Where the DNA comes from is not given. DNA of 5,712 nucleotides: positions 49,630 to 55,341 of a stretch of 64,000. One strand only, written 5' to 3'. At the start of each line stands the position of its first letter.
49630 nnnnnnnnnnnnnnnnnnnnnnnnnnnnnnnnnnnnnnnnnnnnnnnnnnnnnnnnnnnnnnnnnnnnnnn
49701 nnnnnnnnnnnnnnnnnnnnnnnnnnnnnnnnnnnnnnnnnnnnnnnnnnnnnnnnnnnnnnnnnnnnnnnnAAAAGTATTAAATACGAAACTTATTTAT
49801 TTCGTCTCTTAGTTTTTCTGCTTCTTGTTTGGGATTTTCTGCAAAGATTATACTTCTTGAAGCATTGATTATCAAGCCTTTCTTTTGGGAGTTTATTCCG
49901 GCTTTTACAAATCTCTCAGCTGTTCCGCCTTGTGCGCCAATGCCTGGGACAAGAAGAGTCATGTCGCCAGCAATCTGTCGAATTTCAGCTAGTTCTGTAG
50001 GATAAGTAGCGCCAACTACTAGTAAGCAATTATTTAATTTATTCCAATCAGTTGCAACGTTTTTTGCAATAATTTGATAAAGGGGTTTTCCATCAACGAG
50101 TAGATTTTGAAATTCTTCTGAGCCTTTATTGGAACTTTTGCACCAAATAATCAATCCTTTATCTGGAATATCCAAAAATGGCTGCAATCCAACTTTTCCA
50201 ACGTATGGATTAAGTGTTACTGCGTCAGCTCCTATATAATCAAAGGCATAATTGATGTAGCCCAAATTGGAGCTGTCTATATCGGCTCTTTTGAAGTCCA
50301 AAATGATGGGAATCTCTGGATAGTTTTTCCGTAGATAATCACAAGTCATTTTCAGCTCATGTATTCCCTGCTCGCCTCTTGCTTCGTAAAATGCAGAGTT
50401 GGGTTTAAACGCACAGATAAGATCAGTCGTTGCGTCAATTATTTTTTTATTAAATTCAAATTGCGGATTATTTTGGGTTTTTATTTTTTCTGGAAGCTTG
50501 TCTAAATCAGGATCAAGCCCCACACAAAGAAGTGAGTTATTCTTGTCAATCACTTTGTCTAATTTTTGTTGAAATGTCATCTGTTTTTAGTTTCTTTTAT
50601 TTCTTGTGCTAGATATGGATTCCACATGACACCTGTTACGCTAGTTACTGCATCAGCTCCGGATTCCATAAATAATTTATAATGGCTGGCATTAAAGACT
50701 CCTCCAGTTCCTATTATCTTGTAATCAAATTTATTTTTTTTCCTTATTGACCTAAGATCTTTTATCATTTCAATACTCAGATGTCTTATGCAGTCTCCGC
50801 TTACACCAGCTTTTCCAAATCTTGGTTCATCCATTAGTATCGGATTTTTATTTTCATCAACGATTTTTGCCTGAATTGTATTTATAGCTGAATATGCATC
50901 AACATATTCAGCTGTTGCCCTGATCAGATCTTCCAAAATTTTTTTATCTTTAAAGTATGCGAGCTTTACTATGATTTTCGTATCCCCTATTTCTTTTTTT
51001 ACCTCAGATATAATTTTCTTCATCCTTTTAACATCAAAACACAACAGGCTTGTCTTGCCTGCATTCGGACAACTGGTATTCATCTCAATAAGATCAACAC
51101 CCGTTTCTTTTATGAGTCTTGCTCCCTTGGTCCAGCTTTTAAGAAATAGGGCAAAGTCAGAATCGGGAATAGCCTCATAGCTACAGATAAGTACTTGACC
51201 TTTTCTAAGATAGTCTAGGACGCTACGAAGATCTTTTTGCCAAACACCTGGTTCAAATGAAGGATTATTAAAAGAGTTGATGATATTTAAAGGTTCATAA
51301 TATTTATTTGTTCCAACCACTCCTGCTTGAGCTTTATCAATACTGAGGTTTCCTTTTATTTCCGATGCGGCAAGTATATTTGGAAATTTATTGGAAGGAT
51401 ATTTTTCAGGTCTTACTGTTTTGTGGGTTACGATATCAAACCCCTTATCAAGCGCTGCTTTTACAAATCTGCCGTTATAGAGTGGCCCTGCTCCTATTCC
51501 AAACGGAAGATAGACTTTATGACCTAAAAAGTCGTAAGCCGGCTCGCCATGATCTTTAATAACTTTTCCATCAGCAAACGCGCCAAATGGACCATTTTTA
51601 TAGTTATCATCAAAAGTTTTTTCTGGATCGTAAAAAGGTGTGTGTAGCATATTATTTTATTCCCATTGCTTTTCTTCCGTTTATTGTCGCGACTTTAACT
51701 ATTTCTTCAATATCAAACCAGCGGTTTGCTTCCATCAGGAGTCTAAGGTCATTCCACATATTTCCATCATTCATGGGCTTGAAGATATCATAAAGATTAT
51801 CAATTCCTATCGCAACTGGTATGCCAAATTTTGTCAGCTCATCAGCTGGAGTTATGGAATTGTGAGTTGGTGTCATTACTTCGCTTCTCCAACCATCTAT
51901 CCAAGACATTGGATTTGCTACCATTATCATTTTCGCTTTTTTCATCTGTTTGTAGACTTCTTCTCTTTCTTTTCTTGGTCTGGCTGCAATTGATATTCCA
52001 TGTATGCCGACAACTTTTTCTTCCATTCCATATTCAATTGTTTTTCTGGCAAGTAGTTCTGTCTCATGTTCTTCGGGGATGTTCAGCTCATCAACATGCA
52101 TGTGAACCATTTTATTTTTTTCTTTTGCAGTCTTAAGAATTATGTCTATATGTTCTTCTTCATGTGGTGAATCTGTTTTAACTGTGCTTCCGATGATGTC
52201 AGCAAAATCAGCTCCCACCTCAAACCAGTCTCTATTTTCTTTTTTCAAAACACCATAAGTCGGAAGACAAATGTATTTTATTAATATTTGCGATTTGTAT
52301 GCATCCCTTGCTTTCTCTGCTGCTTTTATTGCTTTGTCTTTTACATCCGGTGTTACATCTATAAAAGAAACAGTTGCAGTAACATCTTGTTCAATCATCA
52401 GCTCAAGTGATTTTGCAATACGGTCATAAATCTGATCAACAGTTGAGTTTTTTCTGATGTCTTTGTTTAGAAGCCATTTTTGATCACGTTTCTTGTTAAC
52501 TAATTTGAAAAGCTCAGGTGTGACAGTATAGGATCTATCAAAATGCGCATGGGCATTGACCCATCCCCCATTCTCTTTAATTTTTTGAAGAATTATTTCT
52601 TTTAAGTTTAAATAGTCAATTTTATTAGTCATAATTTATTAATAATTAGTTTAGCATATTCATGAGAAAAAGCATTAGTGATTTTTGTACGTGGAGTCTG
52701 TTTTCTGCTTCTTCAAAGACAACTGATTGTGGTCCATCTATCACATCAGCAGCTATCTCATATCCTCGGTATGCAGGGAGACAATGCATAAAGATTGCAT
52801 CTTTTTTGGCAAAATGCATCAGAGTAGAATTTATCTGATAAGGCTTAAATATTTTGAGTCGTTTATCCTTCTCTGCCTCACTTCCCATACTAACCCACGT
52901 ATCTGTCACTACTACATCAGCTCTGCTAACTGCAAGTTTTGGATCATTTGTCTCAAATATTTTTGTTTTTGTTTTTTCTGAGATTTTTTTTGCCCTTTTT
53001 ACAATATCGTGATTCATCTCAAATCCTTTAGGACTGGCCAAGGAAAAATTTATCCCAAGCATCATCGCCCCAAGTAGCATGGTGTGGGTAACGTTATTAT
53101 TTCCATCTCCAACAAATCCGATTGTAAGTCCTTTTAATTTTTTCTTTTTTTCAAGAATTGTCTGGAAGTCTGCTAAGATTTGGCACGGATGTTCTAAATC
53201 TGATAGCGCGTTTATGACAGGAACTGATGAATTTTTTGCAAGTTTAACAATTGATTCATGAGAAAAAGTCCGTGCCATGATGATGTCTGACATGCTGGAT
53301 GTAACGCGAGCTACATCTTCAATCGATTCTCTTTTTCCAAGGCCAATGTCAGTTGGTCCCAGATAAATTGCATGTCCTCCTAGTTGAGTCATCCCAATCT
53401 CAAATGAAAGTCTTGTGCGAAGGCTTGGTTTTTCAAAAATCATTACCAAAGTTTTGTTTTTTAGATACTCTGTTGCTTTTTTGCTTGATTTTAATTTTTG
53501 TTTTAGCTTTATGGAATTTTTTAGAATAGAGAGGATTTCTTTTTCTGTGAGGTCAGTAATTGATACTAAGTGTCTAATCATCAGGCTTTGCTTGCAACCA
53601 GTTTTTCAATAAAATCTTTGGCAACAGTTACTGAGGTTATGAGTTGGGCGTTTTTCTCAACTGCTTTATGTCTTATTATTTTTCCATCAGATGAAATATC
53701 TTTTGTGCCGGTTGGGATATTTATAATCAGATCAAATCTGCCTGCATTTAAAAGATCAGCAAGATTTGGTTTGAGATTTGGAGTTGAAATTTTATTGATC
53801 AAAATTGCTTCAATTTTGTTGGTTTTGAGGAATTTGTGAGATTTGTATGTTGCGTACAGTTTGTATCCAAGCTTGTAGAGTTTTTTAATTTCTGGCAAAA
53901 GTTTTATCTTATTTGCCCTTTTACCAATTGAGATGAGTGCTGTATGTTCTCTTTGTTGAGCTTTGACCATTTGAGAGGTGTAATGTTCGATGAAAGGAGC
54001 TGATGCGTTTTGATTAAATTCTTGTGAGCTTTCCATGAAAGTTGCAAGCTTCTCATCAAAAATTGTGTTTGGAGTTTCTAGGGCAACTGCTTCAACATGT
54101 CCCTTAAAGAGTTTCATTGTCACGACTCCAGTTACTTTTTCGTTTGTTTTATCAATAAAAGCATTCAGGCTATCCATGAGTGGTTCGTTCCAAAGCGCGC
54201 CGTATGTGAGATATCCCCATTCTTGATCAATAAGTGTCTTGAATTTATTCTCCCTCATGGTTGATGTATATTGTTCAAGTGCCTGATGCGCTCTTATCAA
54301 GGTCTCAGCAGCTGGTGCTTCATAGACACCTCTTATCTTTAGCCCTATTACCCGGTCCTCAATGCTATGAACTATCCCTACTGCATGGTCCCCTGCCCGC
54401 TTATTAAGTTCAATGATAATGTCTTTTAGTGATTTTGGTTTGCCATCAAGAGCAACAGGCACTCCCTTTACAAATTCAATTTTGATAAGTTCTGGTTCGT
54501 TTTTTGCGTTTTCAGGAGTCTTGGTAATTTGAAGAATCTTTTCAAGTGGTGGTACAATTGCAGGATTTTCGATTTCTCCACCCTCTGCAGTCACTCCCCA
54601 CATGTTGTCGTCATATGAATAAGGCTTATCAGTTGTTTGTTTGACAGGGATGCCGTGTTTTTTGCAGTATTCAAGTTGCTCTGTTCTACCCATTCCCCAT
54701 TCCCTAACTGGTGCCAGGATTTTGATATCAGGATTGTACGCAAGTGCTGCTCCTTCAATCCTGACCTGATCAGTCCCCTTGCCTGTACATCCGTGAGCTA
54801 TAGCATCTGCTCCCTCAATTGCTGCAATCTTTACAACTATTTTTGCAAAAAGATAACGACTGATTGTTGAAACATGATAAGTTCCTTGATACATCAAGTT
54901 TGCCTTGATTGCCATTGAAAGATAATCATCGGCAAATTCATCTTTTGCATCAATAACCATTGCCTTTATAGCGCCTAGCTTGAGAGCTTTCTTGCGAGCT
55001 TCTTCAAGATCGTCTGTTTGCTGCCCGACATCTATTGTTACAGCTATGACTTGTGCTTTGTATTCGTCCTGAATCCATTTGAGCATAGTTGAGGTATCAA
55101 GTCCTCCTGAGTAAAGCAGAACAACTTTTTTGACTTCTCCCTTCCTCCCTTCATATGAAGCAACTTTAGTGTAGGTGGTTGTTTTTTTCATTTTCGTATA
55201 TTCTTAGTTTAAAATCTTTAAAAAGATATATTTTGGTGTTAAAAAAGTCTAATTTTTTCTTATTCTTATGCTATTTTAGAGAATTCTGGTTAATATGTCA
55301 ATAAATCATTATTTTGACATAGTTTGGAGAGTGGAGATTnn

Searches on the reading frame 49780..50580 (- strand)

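Call 50: search_protein_families(library=pfam, proteins=[window:49780-50580:-], max_evalue=0.00001)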
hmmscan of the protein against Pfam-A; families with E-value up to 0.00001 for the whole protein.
window:49780-50580:- (266 aa): 1 family
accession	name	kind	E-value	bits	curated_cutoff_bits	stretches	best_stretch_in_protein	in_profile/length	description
PF00215.30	OMPdecase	-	7.2e-28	98.4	27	1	17-256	2-220/221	Orotidine 5'-phosphate decarboxylase / HUMPS family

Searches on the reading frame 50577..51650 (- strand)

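Call 50: search_protein_families(library=pfam, proteins=[window:50577-51650:-], max_evalue=0.00001)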
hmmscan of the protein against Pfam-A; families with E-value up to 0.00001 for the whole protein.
window:50577-51650:- (357 aa): 1 family
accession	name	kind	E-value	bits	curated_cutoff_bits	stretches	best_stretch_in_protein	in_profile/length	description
PF01180.27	DHO_dh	-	2.8e-19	69.8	27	1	41-353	6-285/291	Dihydroorotate dehydrogenase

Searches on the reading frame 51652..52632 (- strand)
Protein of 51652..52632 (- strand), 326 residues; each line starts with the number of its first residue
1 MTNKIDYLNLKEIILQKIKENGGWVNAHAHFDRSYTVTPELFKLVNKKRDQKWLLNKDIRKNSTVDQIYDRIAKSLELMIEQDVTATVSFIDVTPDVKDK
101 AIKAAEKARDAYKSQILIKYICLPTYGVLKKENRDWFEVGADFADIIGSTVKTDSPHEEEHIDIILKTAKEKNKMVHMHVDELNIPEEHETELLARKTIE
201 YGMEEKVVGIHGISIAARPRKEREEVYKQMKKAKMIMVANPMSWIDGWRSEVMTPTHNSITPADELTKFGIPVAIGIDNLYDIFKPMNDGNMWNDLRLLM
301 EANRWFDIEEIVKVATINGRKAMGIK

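Call 50: search_protein_families(library=pfam, proteins=[window:51652-52632:-], max_evalue=0.00001)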
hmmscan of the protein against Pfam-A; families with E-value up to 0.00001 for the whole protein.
window:51652-52632:- (326 aa): 2 families
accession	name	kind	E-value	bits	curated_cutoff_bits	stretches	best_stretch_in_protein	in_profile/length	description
PF01979.26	Amidohydro_1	-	1.5e-16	61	25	1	23-325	5-300/345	Amidohydrolase family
PF07969.17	Amidohydro_3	-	5.1e-07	30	29.7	1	155-325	257-426/472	Amidohydrolase family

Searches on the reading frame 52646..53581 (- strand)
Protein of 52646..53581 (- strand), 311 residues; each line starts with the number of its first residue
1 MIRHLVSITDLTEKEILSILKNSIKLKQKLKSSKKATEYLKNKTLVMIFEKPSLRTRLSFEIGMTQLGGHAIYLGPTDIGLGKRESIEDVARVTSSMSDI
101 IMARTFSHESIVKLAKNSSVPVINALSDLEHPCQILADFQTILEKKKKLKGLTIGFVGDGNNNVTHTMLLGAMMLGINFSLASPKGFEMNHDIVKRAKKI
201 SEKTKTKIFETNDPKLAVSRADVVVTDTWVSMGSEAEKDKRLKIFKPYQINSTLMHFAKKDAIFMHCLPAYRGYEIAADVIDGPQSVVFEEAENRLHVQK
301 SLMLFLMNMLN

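Call 50: search_protein_families(library=pfam, proteins=[window:52646-53581:-], max_evalue=0.00001)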
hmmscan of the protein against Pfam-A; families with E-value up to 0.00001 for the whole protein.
window:52646-53581:- (311 aa): 2 families
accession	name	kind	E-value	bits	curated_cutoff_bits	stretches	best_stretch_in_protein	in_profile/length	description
PF00185.30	OTCace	-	2.5e-60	203.5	29.4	1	150-305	1-156/157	Aspartate/ornithine carbamoyltransferase, Asp/Orn binding domain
PF02729.26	OTCace_N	-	8.1e-51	172.4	29.9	1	3-144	1-148/148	Aspartate/ornithine carbamoyltransferase, carbamoyl-P binding domain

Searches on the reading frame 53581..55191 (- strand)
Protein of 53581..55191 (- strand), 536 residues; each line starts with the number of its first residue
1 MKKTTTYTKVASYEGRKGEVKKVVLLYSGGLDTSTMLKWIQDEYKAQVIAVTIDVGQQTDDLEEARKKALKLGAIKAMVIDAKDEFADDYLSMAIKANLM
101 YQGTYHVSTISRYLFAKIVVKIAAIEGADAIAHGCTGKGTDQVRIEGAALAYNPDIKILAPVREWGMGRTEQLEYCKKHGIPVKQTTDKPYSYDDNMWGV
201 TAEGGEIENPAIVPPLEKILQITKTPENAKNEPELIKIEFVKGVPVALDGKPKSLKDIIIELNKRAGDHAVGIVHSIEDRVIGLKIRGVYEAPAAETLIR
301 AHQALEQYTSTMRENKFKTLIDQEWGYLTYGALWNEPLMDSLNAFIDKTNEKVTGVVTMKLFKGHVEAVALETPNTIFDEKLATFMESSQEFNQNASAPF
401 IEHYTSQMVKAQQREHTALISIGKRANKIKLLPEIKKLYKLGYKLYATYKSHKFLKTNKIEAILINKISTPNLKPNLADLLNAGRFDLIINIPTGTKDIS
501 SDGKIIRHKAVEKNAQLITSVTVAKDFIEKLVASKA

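Call 50: search_protein_families(library=pfam, proteins=[window:53581-55191:-], max_evalue=0.00001)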
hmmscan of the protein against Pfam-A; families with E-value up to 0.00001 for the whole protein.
window:53581-55191:- (536 aa): 4 families
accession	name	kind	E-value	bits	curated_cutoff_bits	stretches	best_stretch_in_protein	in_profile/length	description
PF20979.2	Arginosuc_syn_C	-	7.2e-66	222.3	27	1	191-406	1-214/219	Arginosuccinate synthase C-terminal domain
PF00764.25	Arginosuc_synth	-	2.9e-60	203.4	27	1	22-182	1-162/162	Arginosuccinate synthase N-terminal HUP domain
PF02142.27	MGS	-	3.8e-12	46.6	24.1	1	431-518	2-93/94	MGS-like domain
PF06508.19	QueC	-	4.3e-06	26.8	22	0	22-84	1-64/210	Queuosine biosynthesis protein QueC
